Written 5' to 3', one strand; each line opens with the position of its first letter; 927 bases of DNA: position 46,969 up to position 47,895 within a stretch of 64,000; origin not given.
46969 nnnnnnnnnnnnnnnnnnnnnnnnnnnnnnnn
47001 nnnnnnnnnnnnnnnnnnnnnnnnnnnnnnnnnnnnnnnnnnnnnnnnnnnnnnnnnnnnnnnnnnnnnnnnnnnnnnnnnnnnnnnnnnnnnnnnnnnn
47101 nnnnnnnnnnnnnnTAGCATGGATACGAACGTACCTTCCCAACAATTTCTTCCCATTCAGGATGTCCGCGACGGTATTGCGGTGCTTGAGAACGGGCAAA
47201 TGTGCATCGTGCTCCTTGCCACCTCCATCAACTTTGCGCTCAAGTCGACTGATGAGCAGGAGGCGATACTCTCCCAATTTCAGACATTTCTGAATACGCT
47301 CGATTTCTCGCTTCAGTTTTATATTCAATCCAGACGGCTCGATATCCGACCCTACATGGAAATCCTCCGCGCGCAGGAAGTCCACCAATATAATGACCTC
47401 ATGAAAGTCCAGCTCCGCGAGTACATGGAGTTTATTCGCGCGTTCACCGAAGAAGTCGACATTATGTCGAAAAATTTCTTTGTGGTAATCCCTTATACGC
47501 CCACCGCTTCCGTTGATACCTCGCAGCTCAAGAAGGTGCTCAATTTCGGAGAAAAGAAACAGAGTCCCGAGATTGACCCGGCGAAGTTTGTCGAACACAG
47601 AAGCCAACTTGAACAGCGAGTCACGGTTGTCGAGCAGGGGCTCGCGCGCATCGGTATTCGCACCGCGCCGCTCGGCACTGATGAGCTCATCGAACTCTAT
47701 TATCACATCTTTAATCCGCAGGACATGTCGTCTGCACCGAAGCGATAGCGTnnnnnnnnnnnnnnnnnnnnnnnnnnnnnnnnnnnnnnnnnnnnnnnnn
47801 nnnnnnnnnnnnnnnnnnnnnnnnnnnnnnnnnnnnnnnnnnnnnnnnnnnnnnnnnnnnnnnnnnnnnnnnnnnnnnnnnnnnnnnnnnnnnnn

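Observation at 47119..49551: VirB4 ATPase interrupted by a single in-frame TAG codon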

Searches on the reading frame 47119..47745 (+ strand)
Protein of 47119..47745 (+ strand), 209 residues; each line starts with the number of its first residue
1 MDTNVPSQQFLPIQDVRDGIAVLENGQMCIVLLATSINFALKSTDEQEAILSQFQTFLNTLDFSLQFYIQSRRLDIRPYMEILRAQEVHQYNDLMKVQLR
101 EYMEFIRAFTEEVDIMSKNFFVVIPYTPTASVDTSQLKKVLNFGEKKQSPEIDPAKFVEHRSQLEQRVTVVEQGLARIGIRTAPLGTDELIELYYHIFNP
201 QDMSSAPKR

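Call 5: search_protein_families(library=pfam, proteins=[window:47119-47745:+], max_evalue=0.01)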
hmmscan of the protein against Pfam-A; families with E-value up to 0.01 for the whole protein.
window:47119-47745:+ (209 aa): 1 family
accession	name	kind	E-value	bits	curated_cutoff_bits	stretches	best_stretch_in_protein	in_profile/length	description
PF11130.14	TraC_F_IV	-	0.0088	15.5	28.1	0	49-204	43-176/375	TraC protein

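Call 6: search_protein_families(library=ncbifam, proteins=[window:47119-47745:+], max_evalue=0.01)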
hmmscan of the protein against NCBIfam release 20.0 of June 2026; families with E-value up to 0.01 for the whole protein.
window:47119-47745:+ (209 aa): 3 families
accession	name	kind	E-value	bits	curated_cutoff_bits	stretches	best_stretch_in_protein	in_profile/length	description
NF045975.1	VirB4_plasma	equivalog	7.9e-09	33.8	590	1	15-126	112-235/894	Mbov_0397 family ICE element conjugal transfer ATPase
NF045971.1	conju_CD1110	equivalog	4.1e-06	25.3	325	1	8-111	2-105/752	VirB4-like conjugal transfer ATPase, CD1110 family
NF041427.1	TrsD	subfamily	0.00032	20.6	200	1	18-124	26-142/201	TrsD/TraD family conjugative transfer protein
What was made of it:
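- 47119..47748 (+): ORF1: stand-alone TrsD-like / 'TraC-like' protein (209 aa), equivalent to the first ~200 residues of a full-length VirB4. Matches the N-terminal positions of VirB4 models and the TrsD/TraD model (call 6).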

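Call 7: find_homologous_proteins(query=window:47119-47745:+)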
Query window:47119-47745:+ (209 aa): 4776 proteins with E <= 0.001 among 4909 candidates; the best 120 are listed.
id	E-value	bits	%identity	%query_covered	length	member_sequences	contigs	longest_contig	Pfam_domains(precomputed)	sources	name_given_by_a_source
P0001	5.3e-131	452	100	100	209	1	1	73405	PF26593.2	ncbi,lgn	-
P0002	2.7e-109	381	82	100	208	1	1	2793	PF26593.2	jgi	jgi:hypothetical protein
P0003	7.2e-106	370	80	100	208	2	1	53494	PF26593.2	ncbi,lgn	-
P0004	3.6e-101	355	79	100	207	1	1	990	PF26593.2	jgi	jgi:hypothetical protein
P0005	2.1e-100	353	76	100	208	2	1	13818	PF26593.2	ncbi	-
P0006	4.5e-97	342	74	100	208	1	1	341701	PF26593.2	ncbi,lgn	-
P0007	4.2e-93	329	72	100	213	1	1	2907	PF26593.2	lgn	-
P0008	1.3e-91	324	70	100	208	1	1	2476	PF26593.2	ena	-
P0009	1.8e-91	323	71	100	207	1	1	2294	PF26593.2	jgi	jgi:hypothetical protein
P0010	3.4e-91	322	72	100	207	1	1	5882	PF26593.2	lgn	-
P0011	1.1e-90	321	71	97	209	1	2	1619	PF26593.2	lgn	-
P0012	2.3e-90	320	71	97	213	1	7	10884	PF26593.2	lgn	-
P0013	2.8e-90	319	72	100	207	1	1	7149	PF26593.2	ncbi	-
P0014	3.6e-89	316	70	100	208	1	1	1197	PF26593.2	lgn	-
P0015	3.8e-89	316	72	97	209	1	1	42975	PF26593.2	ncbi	-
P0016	2.1e-88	313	70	100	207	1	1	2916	PF26593.2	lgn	-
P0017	2.7e-88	313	68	97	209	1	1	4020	PF26593.2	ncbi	-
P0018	2.9e-88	313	67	100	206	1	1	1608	PF26593.2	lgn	-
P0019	8.6e-88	311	69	100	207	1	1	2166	PF26593.2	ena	-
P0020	2.0e-87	310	68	100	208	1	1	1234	PF26593.2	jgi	jgi:hypothetical protein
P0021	4.1e-87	309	67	99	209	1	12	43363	PF26593.2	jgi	jgi:type IV secretory pathway VirB4 component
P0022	7.0e-87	308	68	100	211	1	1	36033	PF26593.2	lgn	-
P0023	7.4e-87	308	70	99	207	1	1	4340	PF26593.2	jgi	jgi:type IV secretory pathway VirB4 component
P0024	1.0e-86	308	68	97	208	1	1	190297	PF26593.2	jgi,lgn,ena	-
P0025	1.7e-86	307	68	97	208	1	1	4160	PF26593.2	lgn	-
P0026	2.1e-86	307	68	100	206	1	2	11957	PF26593.2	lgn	-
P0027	3.4e-86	306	68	100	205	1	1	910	PF26593.2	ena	-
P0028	6.0e-86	305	66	100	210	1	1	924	PF26593.2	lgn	-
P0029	6.1e-86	305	68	97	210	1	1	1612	PF26593.2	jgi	jgi:hypothetical protein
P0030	7.1e-86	305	65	100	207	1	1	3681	PF26593.2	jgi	jgi:hypothetical protein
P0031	8.3e-86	305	66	99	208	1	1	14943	PF26593.2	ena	-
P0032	1.6e-85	304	69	97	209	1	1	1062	PF26593.2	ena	-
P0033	1.7e-85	304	67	100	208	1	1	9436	PF26593.2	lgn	-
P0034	2.0e-85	304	67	100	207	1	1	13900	PF26593.2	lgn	-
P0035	3.3e-85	303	67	100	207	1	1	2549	PF26593.2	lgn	-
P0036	3.3e-85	303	67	100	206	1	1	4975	PF26593.2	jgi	jgi:hypothetical protein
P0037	4.8e-85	302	67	100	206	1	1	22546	PF26593.2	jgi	jgi:type IV secretory pathway VirB4 component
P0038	4.8e-85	302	67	97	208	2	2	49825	PF26593.2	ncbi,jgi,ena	-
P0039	5.6e-85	302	67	100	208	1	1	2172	PF26593.2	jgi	jgi:hypothetical protein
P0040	6.5e-85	302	66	100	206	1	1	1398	PF26593.2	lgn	-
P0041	9.2e-85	301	66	97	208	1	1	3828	PF26593.2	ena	-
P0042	9.2e-85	301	70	97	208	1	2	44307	PF26593.2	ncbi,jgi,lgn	jgi:type IV secretory pathway VirB4 component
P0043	9.7e-85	301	68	100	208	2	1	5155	PF26593.2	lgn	-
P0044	1.0e-84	301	69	96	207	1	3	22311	PF26593.2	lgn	-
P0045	1.0e-84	301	65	98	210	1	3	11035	PF26593.2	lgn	-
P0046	1.1e-84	301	67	97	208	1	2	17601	PF26593.2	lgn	-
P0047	1.2e-84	301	65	100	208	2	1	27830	PF26593.2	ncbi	-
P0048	1.3e-84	301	66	100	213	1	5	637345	PF26593.2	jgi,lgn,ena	-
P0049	1.4e-84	301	68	97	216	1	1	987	PF26593.2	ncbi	-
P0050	1.5e-84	301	65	99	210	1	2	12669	PF26593.2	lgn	-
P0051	1.6e-84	301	67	100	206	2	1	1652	PF26593.2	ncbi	-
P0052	1.6e-84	301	67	100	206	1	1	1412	PF26593.2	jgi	-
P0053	1.8e-84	301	67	100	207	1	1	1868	PF26593.2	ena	-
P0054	1.9e-84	300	67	100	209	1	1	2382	PF26593.2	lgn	-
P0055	2.2e-84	300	67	100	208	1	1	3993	PF26593.2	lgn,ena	-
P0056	2.2e-84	300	64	100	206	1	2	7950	PF26593.2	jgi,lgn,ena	jgi:type IV secretory pathway VirB4 component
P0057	2.3e-84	300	68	97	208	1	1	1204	PF26593.2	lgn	-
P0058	2.4e-84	300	66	97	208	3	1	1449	PF26593.2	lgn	-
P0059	2.6e-84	300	67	100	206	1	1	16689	PF26593.2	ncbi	-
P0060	3.3e-84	300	66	98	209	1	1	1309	PF26593.2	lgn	-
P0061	3.9e-84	299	66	100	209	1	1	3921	PF26593.2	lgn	-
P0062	5.1e-84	299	66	100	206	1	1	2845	PF26593.2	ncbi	-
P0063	5.4e-84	299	65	99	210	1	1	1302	PF26593.2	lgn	-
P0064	5.7e-84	299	66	100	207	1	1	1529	PF26593.2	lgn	-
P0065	5.8e-84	299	68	97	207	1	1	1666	PF26593.2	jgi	jgi:type IV secretory pathway VirB4 component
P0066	6.0e-84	299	66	100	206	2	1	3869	PF26593.2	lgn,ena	-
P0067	6.5e-84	299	66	100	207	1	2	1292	PF26593.2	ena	-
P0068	7.4e-84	299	67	100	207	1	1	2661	PF26593.2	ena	-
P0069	7.5e-84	299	66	100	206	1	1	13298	PF26593.2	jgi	-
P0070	9.4e-84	298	66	97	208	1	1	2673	PF26593.2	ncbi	-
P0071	9.7e-84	298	65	100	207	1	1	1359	PF26593.2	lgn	-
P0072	1.2e-83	298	66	100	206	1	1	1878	PF26593.2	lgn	-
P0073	1.3e-83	298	67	100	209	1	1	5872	PF26593.2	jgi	-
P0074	1.4e-83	298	67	100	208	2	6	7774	PF26593.2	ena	-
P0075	1.6e-83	297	65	100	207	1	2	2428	PF26593.2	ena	-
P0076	1.6e-83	297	68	100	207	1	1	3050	PF26593.2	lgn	-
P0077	1.7e-83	297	66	99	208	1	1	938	PF26593.2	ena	-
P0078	1.7e-83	297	67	100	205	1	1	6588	PF26593.2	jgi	jgi:type IV secretory pathway VirB4 component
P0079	1.7e-83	297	65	100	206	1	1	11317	PF26593.2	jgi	-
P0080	1.9e-83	297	67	99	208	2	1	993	PF26593.2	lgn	-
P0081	2.1e-83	297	64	100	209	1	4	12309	PF26593.2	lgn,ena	-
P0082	2.2e-83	297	65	100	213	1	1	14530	PF26593.2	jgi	jgi:hypothetical protein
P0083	2.2e-83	297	66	100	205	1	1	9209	PF26593.2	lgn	-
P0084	2.8e-83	297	66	100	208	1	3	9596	PF26593.2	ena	-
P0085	2.9e-83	297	66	100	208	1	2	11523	PF26593.2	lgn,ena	-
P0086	3.1e-83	296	64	100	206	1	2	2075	PF26593.2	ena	-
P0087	3.2e-83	296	67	97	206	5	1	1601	PF26593.2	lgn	-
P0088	3.4e-83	296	64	100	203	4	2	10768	PF26593.2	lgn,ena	-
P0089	3.4e-83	296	65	100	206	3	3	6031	PF26593.2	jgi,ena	-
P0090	3.4e-83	296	69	97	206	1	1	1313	PF26593.2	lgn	-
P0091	3.7e-83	296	65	100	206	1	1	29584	PF26593.2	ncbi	-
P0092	4.0e-83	296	64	100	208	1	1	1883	PF26593.2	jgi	jgi:hypothetical protein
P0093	4.2e-83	296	66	100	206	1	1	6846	PF26593.2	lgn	-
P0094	4.6e-83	296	66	100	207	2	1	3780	PF26593.2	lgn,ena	-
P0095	4.8e-83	296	67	100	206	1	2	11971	PF26593.2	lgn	-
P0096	4.9e-83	296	65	100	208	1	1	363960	PF26593.2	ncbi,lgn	-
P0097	4.9e-83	296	66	97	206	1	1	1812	PF26593.2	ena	-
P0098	5.3e-83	296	66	100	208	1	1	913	PF26593.2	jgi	jgi:hypothetical protein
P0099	6.8e-83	295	65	100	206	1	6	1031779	PF26593.2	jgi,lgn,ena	-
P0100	7.2e-83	295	65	100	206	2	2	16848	PF26593.2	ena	-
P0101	7.3e-83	295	65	100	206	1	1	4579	PF26593.2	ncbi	-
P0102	7.8e-83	295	63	100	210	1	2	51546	PF26593.2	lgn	-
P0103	8.0e-83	295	65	100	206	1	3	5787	PF26593.2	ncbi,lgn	-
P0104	8.6e-83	295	67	97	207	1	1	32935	PF26593.2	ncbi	-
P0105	9.1e-83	295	66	100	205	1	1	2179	PF26593.2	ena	-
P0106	9.6e-83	295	66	100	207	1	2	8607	PF26593.2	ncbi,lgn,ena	-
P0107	1.1e-82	295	65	100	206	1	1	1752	PF26593.2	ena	-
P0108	1.2e-82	295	66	97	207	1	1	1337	PF26593.2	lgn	-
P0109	1.3e-82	294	65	97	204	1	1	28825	PF26593.2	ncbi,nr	ncbi:MAG TPA: hypothetical protein VFS75_01620 [Candidatus Paceibacterota bacterium]|nr:hypothetical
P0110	1.4e-82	294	63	100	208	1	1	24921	PF26593.2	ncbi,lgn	-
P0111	1.5e-82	294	65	100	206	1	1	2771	PF26593.2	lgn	-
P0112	1.5e-82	294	65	100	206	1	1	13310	PF26593.2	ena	-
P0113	1.7e-82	294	64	99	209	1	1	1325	PF26593.2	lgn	-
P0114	1.7e-82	294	65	100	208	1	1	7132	PF26593.2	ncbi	-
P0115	1.8e-82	294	64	100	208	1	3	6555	PF26593.2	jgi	jgi:hypothetical protein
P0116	1.8e-82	294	64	100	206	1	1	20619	PF26593.2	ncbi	-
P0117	1.8e-82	294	63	100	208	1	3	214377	PF26593.2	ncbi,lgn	-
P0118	2.0e-82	294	64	100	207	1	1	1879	PF26593.2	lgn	-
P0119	2.2e-82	294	64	100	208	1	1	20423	PF26593.2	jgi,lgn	-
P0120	2.3e-82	294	63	100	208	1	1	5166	PF26593.2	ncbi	-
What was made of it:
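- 47119..47748 (+): 4,776 homologues, with the best 120 all 203-216 aa (call 7).
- Shown: the best 120 of 4,776 ORF1 homologues are 203-216 aa stand-alone proteins at 63-82% identity (call 7).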

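Call 10: find_related_loci(query=window:47119-47745:+, collection=genome_contigs, flank=4000)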
Query window:47119-47745:+ (209 aa) in genome_contigs; peptide patterns used: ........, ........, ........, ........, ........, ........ (x = any residue, [..] = any of these).
108 stretches matched a pattern; 42 encode a relative of the query (tblastn E <= 1e-3); 42 distinct loci.
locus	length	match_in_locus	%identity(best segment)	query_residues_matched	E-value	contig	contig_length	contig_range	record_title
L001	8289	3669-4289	76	1-208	6e-110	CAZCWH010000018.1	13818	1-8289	MAG TPA_asm: uncultured Candidatus Saccharibacteria bacterium isolate SRP342105_co2_121 genome assembly, contig: NODE_46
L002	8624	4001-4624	74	1-209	1e-108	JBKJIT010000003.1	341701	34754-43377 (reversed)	MAG: Candidatus Paceibacteria bacterium isolate ant_bin.173 S1Ck117_1726988_flag_0_multi_13.9996_len_341701, whole genom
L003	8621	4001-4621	63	1-208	2e-91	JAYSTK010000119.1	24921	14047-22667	MAG: Candidatus Kaiserbacteria bacterium isolate GFS_12429 GFS_12429_118, whole genome shotgun sequence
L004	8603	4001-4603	66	6-209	2e-91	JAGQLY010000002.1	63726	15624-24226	MAG: Candidatus Kaiserbacteria bacterium isolate HKST-UBA28 k127_133127, whole genome shotgun sequence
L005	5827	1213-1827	64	1-208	2e-88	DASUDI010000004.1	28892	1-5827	MAG TPA_asm: Candidatus Paceibacterota bacterium isolate SMAG_U1322 k141_1637543, whole genome shotgun sequence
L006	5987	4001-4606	61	2-206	6e-86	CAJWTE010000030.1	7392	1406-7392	TPA_asm: uncultured bacterium isolate ERR599159_bin.42_MetaBAT_v2.12.1_MAG genome assembly, contig: NODE_5385_length_739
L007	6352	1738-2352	62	1-207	2e-85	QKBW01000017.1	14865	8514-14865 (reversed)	MAG: Candidatus Kaiserbacteria bacterium isolate SZUA-408 scaffold_12169, whole genome shotgun sequence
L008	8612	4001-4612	60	3-207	2e-84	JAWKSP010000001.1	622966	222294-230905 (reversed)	MAG: Candidatus Paceibacterota bacterium isolate ABC1.92 ABC1.92.fa-1, whole genome shotgun sequence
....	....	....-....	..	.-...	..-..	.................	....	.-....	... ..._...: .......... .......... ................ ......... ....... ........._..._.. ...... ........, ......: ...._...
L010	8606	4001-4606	61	7-207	6e-83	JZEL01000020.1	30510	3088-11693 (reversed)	MAG: Parcubacteria bacterium OLB19 UZ19_OD100CONTIG000020, whole genome shotgun sequence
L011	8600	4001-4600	61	7-207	2e-82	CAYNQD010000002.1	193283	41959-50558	MAG TPA_asm: uncultured Candidatus Saccharibacteria bacterium isolate SRP344714_co2_382 genome assembly, contig: NODE_13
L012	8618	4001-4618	59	3-207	4e-82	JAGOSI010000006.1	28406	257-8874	MAG: Candidatus Paceibacterota bacterium isolate Gw_Eff_bin_314 Gw_Eff_3152_length_28406_cov_8.512642, whole genome shot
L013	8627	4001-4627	60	1-208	4e-82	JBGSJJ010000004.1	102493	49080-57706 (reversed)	MAG: Candidatus Paceibacteria bacterium isolate JTS-AC154 k141_4457424, whole genome shotgun sequence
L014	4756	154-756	61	7-208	3e-82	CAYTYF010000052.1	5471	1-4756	MAG TPA_asm: uncultured Candidatus Saccharibacteria bacterium isolate SRP342105_co2_33 genome assembly, contig: NODE_174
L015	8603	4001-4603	61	7-208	4e-81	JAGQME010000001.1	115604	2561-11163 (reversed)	MAG: Candidatus Kaiserbacteria bacterium isolate HKST-UBA34 NODE_1_length_115604_cov_5.213379, whole genome shotgun sequ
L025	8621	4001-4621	81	1-208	2e-115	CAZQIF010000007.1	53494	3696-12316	MAG TPA_asm: uncultured Candidatus Saccharibacteria bacterium isolate SRP286056_co3_504 genome assembly, contig: NODE_29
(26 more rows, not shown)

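Call 17: search_protein_representatives(protein=window:47119-47745:+)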
Query: 209 residues. Proteins with E-value up to 0.001 (for the whole library): 2154; up to 1e-10: 866; up to 1e-30: 172. The best 150 are listed.
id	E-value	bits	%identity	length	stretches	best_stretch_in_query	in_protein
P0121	1.4e-70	253.6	60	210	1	6-205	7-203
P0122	2.5e-68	246.2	55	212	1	3-207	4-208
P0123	2.5e-68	246.2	56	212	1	4-206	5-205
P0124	2.1e-53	197.5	49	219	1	7-205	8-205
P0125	3.3e-53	196.9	46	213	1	5-208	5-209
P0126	1.1e-52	195.2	46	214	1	5-207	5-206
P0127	4.6e-51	189.9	47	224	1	5-205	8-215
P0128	1.1e-50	188.6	46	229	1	6-202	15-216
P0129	3.0e-46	174.2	45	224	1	7-204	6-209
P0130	3.0e-45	171.0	43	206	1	6-207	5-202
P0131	3.3e-45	170.9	45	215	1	7-202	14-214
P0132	3.5e-45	170.7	64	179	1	7-130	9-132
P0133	4.2e-45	170.5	44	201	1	2-201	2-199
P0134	8.4e-45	169.5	41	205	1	7-205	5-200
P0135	1.3e-44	168.9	43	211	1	7-202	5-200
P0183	1.7e-38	149.0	42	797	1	6-203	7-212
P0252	2.6e-33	132.1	37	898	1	7-204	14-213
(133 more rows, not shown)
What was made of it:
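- Shown: 148 of the best 150 representatives at 50% clustering are stand-alone proteins of 161-443 aa (call 17).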

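Call 19: find_encoding_contigs(protein=window:47119-47745:+, flank=6000, max_places=3)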
Protein window:47119-47745:+ (209 aa): 1 contig read that carries it; 1 place shown.
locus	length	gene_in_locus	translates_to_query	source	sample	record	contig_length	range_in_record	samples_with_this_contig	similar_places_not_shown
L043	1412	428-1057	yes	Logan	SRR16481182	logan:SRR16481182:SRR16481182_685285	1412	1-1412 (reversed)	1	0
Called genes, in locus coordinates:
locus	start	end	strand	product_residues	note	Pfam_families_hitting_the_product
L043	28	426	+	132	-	PF12666:PrgI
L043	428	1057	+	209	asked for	PF26593:TraC-like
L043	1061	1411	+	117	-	?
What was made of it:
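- On Pfam PF26593 'TraC-like': The precomputed annotation of the identical protein and of all 120 best homologues lists PF26593 (calls 7, 19).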

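Call 20: search_solved_structures(query=window:47119-47745:+, max_evalue=10, show_alignments=2)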
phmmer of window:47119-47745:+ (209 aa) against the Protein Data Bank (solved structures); distinct sequences matched with E-value up to 10: 0.
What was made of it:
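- Tried and rejected: Sequence search of ORF1 against PDB chains found nothing even at E 10 (call 20).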

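Call 31: search_dna_similar(query=window:47119-47745:+, collection=plasmids, mode=protein, max_evalue=1, max_rows=20)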
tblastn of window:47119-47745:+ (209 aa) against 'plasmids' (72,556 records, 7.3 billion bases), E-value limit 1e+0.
Records with a match: 400; places in all: 405; records where one place covers at least 80% of the query: 334.
Best place of each record, by identity: <60% 400.
By first word of the organism name: Bacillus 290; Lacticaseibacillus 22; Clostridium 21; Geobacillus 8; Paenibacillus 7; Lysinibacillus 6; Parageobacillus 6; Cytobacillus 5; Subdoligranulum 3; Priestia 2; and 23 more.
By predicted mobility (MOB-suite, as given by PLSDB): non-mobilizable 250; conjugative 143; mobilizable 7.
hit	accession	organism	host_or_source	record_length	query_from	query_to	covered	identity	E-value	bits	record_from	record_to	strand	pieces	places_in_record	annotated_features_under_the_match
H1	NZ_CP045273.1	Priestia megaterium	pure culture,Paper surface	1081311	6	201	94%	29.8%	2e-15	81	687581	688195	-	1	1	none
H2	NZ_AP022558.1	Geobacillus subterraneus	-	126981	7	200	93%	29.9%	3e-14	77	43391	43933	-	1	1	hypothetical protein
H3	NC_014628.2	Paenibacillus polymyxa SC2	-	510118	1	204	98%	27.9%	5e-14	77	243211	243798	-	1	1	hypothetical protein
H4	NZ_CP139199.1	Paenibacillus polymyxa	mixed culture,soil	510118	1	204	98%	27.9%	5e-14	77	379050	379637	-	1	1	hypothetical protein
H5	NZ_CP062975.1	Pontibacillus sp. ALD_SL1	mangrove mud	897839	7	199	92%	29.3%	5e-18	89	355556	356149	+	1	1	hypothetical protein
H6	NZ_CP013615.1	Clostridium perfringens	canine,Pure culture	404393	7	204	95%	27.2%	5e-14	77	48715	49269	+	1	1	hypothetical protein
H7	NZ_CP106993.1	Paenibacillus thiaminolyticus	mixed culture,sour bamboo shoots sample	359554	2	204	97%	26.2%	1e-11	70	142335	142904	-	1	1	hypothetical protein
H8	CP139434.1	Brevibacillus halotolerans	cell culture,freshwater soil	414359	1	204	98%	25.2%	3e-13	75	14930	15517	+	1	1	hypothetical protein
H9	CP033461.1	Brevibacillus laterosporus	cabbage,whole organism,cabbage seeds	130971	10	205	94%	25.6%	3e-3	45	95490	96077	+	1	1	hypothetical protein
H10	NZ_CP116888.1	Aneurinibacillus sp. Ricciae_BoGa-3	whole organism,Plant material,Lab grown ...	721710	7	204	95%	25.2%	9e-14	76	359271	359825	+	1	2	hypothetical protein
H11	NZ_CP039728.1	Bacillus sp. S3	whole organism,Contaminated Mine Soils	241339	10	199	91%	26.1%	7e-7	56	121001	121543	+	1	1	hypothetical protein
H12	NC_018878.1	Bacillus thuringiensis Bt407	-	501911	7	206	96%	24.6%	1e-10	67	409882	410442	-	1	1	hypothetical protein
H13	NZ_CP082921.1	Sutcliffiella horikoshii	cell culture,water from a container for ...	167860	1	199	95%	24.5%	7e-8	59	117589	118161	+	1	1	hypothetical protein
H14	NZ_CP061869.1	Priestia koreensis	cell culture,tobacco leaf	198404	10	199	91%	25.0%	7e-4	47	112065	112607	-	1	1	hypothetical protein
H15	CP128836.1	Rossellomorea sp. AcN35-11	-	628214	11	207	94%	23.9%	3e-1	39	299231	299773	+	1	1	hypothetical protein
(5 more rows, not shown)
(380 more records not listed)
